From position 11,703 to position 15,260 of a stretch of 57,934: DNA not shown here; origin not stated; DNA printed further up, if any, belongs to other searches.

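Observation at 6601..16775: Three-gene envelope module: DUF4838-like exoprotein, 879-aa polytopic membrane protein and a 1669-aa FtsX-fusion, with no ABC ATPase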

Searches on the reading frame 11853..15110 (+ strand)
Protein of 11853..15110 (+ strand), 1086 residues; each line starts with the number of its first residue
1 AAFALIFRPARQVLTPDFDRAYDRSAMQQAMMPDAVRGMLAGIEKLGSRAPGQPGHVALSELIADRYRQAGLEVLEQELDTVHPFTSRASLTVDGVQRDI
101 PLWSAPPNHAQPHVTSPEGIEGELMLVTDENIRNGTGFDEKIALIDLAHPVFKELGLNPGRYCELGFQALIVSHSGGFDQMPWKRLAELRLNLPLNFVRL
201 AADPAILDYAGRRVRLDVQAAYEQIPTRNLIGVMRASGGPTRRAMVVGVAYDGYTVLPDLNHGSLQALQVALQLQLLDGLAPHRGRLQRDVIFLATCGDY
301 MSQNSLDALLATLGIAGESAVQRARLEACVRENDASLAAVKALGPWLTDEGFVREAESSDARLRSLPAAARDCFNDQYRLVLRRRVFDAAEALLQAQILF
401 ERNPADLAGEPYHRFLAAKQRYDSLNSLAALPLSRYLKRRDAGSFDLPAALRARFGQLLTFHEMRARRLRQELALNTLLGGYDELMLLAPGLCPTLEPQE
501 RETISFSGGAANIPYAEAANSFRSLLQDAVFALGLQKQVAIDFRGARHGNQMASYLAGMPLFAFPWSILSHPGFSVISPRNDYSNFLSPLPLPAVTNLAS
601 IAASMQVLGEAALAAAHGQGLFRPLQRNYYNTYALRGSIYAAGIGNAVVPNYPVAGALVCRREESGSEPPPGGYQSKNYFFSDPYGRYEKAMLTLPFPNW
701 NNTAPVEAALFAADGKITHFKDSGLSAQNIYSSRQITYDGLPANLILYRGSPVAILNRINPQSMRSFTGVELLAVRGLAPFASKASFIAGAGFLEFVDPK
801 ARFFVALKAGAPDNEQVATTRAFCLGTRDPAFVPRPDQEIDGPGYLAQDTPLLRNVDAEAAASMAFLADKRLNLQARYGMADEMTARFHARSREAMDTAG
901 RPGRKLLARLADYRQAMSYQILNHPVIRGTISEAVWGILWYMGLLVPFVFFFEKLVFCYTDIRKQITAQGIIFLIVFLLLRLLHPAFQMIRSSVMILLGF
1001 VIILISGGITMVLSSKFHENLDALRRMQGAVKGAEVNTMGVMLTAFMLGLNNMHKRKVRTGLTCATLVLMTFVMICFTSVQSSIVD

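Call 59: predict_structure(alignment_id=A4)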
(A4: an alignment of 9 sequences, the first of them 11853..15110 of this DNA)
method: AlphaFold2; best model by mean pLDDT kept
length: 1086 residues; sequences in the alignment: 9
mean_pLDDT: 60.9   pTM: 0.59
mean pLDDT of the five models: 60.9, 59.2, 59.1, 58.2, 56.1
residues with pLDDT >= 90: 147; 70-90: 286; 50-70: 214; < 50: 439
segments of 3 or more residues with pLDDT < 50: 7-12, 107-112, 152-157, 185-196, 299-302, 508-514, 544-588, 626-631, 642-659, 663-674, 695-734, 736-855, 925-966, 983-1086
pLDDT, mean of each block of 10 residues (from residue 1): 50 54 88 92 87 86 95 88 73 90 59 61 82 64 78 48 75 63 46 50 88 84 78 80 82 68 75 94 89 77 65 74 89 93 87 87 90 88 74 60 63 79 77 82 78 92 92 87 77 68 63 56 86 89 51 39 33 32 43 61 91 88 55 56 37 38 46 49 68 46 39 45 37 45 42 29 33 32 33 36 29 26 28 38 35 49 64 61 70 82 67 70 48 40 41 40 49 56 40 39 43 37 32 27 34 33 40 40 29
secondary structure, 60 per line:
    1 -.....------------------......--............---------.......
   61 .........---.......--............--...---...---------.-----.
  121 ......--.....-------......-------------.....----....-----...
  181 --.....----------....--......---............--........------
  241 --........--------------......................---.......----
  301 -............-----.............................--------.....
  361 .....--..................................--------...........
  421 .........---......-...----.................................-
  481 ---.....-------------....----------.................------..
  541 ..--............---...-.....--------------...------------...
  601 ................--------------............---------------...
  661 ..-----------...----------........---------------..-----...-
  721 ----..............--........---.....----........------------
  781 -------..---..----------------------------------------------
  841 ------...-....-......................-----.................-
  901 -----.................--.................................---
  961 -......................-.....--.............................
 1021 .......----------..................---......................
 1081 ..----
elements in order (helices of 4 or more, strands of 3 or more residues): H2-6 H25-30 H33-44 H54-69 E73-79 E82-93 E96-98 E102-104 E120-126 H129-133 E141-146 H160-164 E169-172 H183-187 E198-201 H204-209 E213-224 E227-234 E243-250 H265-286 E290-296 H302-313 H319-347 H356-365 H368-401 H410-429 H433-438 H447-479 E484-488 E502-505 H516-532 E539-542 H545-556 H564-568 H598-616 E631-642 E658-662 E674-676 E687-694 E717-719 H725-730 E731-738 E741-748 H752-756 H761-768 H851-854 H856-877 H883-899 H906-922 H925-957 H962-983 H985-989 H992-1027 H1038-1055 H1059-1082

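Call 62: fold_search(model_id=the predicted structure, library=pdb)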
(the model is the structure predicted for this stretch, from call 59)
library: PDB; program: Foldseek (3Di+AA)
matches with E <= 10: 502; with E <= 0.001: 77
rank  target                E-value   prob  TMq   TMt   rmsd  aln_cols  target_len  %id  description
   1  8ack_A                4.8e-09  1.00  0.14  0.29  11.0       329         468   14  Structure of Pseudomonas aeruginosa aminopeptidase, PaAP (released 2023-07-12)
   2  8ac7_A                3.8e-08  1.00  0.13  0.27  10.7       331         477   15  Structure of Pseudomonas aeruginosa aminopeptidase, PaAP (released 2023-07-12)
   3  8acg_A                4.8e-08  1.00  0.15  0.32  11.5       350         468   14  Structure of Pseudomonas aeruginosa aminopeptidase, PaAP_T E340A mutant (released 2023-07-12)
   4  2ek8                  4.8e-08  1.00  0.15  0.33   9.4       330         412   14  Aminopeptidase from Aneurinibacillus sp. strain AM-1 (released 2008-03-25)
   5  8acg_C                5.3e-08  1.00  0.14  0.29  12.0       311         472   15  Structure of Pseudomonas aeruginosa aminopeptidase, PaAP_T E340A mutant (released 2023-07-12)
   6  8ac9_A                5.8e-08  1.00  0.14  0.30  12.3       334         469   14  Structure of Pseudomonas aeruginosa aminopeptidase, PaAP_T (released 2023-07-12)
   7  8acg_B                6.1e-08  1.00  0.14  0.30  12.1       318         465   15  Structure of Pseudomonas aeruginosa aminopeptidase, PaAP_T E340A mutant (released 2023-07-12)
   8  8acr                  6.1e-08  1.00  0.14  0.29  11.9       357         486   13  Structure of Pseudomonas aeruginosa aminopeptidase, PaAP (released 2023-07-12)
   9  8ac9_B                9.6e-08  1.00  0.14  0.31  11.7       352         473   14  Structure of Pseudomonas aeruginosa aminopeptidase, PaAP_T (released 2023-07-12)
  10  8acg_E                1.1e-07  1.00  0.15  0.32  11.5       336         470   14  Structure of Pseudomonas aeruginosa aminopeptidase, PaAP_T E340A mutant (released 2023-07-12)
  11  8acg_D                1.5e-07  1.00  0.15  0.32  11.5       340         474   14  Structure of Pseudomonas aeruginosa aminopeptidase, PaAP_T E340A mutant (released 2023-07-12)
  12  8acg_F                3.2e-07  1.00  0.14  0.30  11.1       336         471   14  Structure of Pseudomonas aeruginosa aminopeptidase, PaAP_T E340A mutant (released 2023-07-12)
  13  3fee_A                1.1e-06  1.00  0.16  0.23  12.3       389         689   13  The high resolution structure of human glutamate carboxypeptidase III (GCPIII/NAALADase II) in complex with quisqualic (released 2009-08-25)
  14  2pvv_A                1.1e-06  1.00  0.15  0.22  12.4       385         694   13  Structure of human glutamate carboxypeptidase II (GCPII) in complex with L-serine-O-sulfate (released 2007-05-22)
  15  2jbj_A                1.2e-06  1.00  0.16  0.23  11.9       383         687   12  membrane-bound glutamate carboxypeptidase II (GCPII) in complex with 2-PMPA (2-phosphonoMethyl-pentanedioic acid) (released 2006-12-18)
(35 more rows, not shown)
